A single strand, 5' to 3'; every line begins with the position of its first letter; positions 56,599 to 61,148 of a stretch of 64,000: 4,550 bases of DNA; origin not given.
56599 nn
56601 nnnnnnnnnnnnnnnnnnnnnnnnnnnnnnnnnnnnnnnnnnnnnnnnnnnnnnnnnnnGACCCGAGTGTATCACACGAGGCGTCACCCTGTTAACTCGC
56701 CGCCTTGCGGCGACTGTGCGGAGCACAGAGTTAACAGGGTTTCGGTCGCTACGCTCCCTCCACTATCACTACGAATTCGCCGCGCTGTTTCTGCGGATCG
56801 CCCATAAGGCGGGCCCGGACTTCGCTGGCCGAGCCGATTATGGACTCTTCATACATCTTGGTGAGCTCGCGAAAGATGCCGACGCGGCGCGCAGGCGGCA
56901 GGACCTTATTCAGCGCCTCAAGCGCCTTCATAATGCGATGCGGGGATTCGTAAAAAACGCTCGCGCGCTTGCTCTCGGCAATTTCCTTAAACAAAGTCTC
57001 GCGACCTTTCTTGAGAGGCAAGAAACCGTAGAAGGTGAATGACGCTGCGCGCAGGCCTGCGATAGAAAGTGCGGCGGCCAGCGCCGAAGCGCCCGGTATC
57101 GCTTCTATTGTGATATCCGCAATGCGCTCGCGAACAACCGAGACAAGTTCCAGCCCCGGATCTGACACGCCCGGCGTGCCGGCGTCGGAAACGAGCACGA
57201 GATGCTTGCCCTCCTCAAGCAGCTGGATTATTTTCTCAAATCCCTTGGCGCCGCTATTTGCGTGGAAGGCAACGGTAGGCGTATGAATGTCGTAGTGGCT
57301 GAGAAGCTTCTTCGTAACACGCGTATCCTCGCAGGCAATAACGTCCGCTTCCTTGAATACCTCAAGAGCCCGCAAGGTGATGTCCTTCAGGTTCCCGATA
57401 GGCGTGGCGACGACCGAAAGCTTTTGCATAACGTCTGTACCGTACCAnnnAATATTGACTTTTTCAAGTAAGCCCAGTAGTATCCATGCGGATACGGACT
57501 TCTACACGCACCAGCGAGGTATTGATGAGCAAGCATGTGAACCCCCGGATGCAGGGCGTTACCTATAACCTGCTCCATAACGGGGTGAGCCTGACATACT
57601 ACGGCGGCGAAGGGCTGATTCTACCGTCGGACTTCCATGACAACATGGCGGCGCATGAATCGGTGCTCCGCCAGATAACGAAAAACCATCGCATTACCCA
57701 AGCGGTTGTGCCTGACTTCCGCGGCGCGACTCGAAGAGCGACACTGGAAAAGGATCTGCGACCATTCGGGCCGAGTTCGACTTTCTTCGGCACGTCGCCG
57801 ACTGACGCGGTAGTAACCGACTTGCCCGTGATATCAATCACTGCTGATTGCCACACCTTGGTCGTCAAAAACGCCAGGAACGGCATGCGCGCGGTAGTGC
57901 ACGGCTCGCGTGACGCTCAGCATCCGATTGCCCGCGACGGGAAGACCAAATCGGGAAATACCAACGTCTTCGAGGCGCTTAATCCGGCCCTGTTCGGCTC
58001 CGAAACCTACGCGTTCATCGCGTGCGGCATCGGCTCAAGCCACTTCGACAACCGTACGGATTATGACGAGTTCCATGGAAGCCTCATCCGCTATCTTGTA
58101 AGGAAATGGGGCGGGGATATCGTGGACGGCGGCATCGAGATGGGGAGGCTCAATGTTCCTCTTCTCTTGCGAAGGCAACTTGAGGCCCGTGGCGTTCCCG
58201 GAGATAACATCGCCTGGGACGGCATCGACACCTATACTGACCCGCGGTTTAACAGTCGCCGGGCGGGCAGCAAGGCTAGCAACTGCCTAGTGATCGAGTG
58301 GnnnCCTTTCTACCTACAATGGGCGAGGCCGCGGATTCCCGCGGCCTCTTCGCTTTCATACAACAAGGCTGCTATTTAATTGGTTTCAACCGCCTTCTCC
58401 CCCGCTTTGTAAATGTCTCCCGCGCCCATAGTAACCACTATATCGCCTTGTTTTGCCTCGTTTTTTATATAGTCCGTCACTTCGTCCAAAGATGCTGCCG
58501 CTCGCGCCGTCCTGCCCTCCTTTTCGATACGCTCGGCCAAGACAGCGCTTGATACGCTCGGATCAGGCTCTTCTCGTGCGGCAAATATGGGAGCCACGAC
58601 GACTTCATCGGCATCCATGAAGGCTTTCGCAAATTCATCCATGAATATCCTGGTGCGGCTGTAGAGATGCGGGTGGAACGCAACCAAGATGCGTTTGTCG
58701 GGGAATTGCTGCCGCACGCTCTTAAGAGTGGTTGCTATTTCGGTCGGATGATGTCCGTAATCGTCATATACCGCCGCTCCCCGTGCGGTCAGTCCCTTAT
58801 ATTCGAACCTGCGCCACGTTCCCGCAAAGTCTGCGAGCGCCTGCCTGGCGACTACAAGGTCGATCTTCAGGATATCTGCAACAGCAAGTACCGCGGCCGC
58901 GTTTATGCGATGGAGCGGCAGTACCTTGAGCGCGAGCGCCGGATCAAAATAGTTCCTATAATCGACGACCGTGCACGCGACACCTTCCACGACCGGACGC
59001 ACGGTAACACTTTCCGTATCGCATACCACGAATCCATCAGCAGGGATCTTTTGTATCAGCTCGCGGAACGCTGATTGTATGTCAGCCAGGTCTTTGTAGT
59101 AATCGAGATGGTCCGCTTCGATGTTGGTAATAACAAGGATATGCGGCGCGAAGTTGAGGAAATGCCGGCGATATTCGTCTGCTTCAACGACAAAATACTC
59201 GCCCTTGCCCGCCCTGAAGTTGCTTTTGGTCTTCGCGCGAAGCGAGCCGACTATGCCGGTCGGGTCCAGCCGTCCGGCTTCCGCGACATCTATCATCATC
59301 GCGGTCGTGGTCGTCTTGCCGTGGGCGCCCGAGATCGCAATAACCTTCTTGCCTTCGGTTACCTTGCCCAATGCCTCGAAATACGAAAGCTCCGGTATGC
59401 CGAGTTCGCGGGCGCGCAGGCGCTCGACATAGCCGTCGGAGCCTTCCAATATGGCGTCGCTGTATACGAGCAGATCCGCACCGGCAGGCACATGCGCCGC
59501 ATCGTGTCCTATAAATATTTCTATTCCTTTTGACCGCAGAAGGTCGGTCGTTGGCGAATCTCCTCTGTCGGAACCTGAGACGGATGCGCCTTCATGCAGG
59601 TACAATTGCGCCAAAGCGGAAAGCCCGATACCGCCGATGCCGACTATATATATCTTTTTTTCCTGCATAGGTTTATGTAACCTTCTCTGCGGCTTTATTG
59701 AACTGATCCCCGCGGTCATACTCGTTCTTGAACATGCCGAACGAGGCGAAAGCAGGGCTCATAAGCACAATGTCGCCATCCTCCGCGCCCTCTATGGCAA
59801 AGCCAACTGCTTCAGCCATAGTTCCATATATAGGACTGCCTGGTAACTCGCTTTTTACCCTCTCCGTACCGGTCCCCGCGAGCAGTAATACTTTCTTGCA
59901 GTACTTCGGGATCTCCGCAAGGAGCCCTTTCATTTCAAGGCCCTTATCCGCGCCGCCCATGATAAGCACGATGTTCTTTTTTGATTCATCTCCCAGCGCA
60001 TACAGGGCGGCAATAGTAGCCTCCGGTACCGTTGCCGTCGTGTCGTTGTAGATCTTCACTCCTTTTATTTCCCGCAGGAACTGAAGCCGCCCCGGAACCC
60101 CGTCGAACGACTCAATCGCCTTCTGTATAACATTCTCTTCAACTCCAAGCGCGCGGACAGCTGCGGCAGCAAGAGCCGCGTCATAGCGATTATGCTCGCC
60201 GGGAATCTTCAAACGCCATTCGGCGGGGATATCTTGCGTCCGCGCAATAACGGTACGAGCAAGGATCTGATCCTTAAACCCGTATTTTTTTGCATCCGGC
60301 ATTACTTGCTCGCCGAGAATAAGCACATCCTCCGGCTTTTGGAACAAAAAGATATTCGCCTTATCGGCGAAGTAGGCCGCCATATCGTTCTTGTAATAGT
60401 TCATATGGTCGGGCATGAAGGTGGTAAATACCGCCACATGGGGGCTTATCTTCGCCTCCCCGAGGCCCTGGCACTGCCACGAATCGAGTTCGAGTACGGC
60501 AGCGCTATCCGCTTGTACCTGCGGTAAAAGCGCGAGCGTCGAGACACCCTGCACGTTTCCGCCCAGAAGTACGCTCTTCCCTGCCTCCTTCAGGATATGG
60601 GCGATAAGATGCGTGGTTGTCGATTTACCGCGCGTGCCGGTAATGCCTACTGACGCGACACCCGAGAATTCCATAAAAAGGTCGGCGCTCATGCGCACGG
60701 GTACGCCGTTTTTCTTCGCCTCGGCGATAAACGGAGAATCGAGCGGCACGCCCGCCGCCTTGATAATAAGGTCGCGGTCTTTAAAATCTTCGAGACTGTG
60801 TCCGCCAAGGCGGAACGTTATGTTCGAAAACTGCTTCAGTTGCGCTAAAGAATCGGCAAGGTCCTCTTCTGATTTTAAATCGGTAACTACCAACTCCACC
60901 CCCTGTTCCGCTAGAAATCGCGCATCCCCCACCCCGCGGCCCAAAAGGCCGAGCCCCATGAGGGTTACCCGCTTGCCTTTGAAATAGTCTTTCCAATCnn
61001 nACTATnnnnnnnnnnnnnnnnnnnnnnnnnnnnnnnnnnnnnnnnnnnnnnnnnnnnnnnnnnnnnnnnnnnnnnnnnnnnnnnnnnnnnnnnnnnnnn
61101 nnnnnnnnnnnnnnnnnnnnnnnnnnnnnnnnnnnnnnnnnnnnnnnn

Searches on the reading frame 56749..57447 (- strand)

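Call 48: search_protein_families(library=pfam, proteins=[window:56749-57447:-], max_evalue=0.01)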
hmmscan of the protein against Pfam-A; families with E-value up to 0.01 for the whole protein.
window:56749-57447:- (232 aa): 1 family
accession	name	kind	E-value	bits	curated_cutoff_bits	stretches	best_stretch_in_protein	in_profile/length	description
PF00590.25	TP_methylase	-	3.9e-33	115.6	27.8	1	9-210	1-211/212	Tetrapyrrole (Corrin/Porphyrin) Methylases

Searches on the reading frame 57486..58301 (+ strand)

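Call 48: search_protein_families(library=pfam, proteins=[window:57486-58301:+], max_evalue=0.01)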
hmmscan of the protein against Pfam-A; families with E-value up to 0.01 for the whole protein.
window:57486-58301:+ (272 aa): 1 family
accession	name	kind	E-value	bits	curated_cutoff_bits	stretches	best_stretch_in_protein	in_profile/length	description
PF02578.20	Cu-oxidase_4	-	4.1e-07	30.1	22.9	1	104-261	76-226/238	Multi-copper polyphenol oxidoreductase laccase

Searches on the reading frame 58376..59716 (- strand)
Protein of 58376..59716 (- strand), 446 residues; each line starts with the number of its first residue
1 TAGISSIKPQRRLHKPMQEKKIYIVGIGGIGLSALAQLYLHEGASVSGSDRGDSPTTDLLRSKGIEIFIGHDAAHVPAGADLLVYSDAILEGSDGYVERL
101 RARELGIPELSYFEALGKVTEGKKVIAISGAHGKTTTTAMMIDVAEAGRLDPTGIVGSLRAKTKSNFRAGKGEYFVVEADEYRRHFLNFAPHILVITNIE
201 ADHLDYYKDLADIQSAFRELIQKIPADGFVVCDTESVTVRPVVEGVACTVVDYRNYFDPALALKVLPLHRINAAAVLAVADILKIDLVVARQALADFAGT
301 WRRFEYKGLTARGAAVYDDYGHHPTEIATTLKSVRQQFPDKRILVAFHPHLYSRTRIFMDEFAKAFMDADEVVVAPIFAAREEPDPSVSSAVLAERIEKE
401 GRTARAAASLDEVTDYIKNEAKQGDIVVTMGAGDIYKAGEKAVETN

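Call 48: search_protein_families(library=pfam, proteins=[window:58376-59716:-], max_evalue=0.01)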
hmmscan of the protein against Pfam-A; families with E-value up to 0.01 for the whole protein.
window:58376-59716:- (446 aa): 3 families
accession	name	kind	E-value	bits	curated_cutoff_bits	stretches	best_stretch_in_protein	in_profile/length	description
PF02875.26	Mur_ligase_C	-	2e-24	87.3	28.4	1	302-433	1-127/127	Mur ligase, glutamate ligase domain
PF01225.30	Mur_ligase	-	3.3e-18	66.3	21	1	21-122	1-93/95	Mur ligase family, catalytic domain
PF08245.18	Mur_ligase_M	-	9.9e-15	55.5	24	1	128-239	1-131/200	Mur ligase middle domain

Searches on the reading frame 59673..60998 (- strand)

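Call 48: search_protein_families(library=pfam, proteins=[window:59673-60998:-], max_evalue=0.01)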
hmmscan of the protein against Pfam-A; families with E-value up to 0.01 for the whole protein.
window:59673-60998:- (441 aa): 3 families
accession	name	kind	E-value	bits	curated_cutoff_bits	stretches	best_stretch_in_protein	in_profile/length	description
PF08245.18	Mur_ligase_M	-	9.4e-20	71.9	24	1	119-279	1-198/200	Mur ligase middle domain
PF02875.26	Mur_ligase_C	-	5.9e-13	50.2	28.4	1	303-416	1-126/127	Mur ligase, glutamate ligase domain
PF21799.2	MurD-like_N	-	6.2e-10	39.7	27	1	9-101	1-86/88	Mur ligase MurD-like, N-terminal domain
